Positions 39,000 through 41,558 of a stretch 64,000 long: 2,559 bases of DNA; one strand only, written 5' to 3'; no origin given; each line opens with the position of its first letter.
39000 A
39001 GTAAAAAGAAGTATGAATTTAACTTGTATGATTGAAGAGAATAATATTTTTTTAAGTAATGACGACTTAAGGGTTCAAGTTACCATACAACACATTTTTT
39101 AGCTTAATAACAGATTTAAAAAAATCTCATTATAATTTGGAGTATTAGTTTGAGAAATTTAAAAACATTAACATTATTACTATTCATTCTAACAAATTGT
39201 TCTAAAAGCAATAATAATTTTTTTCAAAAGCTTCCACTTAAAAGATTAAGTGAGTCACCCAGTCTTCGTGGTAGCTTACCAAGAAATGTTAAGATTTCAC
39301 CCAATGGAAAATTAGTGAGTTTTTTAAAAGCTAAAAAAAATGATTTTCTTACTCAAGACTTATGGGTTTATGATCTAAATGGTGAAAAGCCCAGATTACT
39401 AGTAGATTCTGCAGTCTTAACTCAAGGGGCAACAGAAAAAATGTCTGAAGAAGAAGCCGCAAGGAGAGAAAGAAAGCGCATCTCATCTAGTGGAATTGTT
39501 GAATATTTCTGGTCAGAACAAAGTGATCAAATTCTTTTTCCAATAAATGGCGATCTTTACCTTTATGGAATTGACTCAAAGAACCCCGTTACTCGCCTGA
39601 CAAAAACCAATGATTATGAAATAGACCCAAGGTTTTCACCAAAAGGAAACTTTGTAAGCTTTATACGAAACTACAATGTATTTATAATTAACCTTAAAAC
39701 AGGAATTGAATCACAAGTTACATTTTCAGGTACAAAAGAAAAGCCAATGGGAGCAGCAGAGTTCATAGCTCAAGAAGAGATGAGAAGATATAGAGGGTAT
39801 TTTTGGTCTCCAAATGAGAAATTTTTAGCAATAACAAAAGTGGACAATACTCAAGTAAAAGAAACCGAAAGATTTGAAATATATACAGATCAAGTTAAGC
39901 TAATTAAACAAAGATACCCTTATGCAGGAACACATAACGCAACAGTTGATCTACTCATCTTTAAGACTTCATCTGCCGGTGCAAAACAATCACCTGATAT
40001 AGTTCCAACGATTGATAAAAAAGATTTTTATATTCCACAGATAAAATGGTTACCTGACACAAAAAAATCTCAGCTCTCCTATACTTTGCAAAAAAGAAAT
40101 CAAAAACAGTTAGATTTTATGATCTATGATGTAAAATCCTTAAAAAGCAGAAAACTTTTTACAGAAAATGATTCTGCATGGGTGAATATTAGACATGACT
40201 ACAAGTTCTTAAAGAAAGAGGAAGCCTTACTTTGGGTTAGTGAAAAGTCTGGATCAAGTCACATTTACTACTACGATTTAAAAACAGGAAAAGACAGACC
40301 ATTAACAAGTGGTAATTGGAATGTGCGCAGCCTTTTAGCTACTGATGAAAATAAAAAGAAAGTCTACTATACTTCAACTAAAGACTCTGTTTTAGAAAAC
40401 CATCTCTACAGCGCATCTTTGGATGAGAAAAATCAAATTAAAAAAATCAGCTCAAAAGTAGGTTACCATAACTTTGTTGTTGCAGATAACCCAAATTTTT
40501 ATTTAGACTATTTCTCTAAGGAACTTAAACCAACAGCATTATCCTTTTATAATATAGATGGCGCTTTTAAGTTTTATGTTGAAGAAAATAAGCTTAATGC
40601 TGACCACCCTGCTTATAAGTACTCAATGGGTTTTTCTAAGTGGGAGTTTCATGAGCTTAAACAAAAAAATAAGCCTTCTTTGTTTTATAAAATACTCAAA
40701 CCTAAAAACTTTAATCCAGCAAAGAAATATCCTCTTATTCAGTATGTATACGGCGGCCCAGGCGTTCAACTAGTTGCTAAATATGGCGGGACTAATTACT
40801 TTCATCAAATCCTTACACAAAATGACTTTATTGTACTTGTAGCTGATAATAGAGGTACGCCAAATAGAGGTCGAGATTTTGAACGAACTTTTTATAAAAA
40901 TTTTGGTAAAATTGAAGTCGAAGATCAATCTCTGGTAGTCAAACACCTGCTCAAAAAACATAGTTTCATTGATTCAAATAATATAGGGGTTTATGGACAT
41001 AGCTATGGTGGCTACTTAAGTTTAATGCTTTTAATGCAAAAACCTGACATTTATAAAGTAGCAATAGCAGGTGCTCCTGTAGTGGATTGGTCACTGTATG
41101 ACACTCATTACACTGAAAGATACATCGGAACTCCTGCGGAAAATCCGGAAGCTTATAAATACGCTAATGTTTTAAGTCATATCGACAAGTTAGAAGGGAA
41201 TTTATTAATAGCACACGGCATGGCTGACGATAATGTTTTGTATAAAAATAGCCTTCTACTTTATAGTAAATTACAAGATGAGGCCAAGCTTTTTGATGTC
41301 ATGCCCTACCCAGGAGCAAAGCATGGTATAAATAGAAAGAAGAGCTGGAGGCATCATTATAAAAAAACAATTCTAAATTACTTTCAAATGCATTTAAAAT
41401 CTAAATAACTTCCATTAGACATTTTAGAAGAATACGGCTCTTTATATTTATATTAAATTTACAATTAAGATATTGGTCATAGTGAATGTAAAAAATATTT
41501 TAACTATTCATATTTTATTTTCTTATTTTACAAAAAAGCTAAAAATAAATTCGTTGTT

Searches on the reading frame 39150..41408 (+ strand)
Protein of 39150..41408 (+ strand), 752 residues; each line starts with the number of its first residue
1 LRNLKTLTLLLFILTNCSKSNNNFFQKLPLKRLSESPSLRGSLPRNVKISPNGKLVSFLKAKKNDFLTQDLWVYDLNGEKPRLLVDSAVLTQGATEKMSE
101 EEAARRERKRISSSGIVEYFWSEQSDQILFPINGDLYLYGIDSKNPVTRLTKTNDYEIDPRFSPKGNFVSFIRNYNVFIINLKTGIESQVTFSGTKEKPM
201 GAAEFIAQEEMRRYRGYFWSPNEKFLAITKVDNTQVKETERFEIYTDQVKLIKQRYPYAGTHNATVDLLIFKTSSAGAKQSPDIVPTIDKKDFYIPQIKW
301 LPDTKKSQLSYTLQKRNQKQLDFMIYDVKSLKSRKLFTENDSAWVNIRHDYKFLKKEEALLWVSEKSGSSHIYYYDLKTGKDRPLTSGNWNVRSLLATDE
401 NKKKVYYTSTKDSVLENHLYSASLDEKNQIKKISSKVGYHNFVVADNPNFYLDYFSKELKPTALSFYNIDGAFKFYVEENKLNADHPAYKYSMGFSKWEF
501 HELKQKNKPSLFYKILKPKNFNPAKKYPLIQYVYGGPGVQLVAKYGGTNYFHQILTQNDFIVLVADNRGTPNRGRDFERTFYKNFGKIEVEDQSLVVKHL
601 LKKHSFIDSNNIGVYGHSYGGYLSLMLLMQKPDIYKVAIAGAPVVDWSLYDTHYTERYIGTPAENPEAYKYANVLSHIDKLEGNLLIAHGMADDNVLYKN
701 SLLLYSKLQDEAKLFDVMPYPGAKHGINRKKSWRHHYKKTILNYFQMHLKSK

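Call 97: list_cluster_members(proteins=[window:39150-41408:+, window:42075-44147:+, window:27685-29559:-, window:53235-54848:+, window:58597-60177:+, window:48150-49529:+, window:50906-52297:+, window:34790-35983:-, window:32291-33421:+, window:22636-23775:+])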
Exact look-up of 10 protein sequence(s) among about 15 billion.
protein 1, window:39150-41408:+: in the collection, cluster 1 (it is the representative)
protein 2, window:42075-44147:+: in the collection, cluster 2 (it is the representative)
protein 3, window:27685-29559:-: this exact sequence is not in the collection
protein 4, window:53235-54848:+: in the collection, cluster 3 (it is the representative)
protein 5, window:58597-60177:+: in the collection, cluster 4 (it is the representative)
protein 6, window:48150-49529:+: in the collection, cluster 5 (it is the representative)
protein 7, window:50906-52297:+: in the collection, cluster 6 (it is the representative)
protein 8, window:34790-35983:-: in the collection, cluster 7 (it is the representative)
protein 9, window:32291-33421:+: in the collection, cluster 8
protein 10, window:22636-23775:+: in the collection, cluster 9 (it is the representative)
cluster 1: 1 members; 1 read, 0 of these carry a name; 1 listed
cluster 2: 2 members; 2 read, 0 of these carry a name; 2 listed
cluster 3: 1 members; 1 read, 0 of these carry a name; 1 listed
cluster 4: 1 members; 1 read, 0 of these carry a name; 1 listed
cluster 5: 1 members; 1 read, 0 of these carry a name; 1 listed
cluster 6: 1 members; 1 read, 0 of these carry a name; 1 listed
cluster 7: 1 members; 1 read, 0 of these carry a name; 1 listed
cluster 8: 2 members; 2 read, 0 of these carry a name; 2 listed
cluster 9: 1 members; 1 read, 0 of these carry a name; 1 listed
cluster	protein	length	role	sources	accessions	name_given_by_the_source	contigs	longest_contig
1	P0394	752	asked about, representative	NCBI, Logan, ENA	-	-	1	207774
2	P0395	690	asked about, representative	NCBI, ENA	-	-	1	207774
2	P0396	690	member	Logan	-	-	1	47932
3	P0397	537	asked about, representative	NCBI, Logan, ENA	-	-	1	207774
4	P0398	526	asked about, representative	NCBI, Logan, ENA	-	-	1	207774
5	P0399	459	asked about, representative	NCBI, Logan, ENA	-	-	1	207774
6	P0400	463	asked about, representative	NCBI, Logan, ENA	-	-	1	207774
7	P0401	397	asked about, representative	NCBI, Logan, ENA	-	-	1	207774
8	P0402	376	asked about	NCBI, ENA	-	-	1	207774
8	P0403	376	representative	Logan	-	-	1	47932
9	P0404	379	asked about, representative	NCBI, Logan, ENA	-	-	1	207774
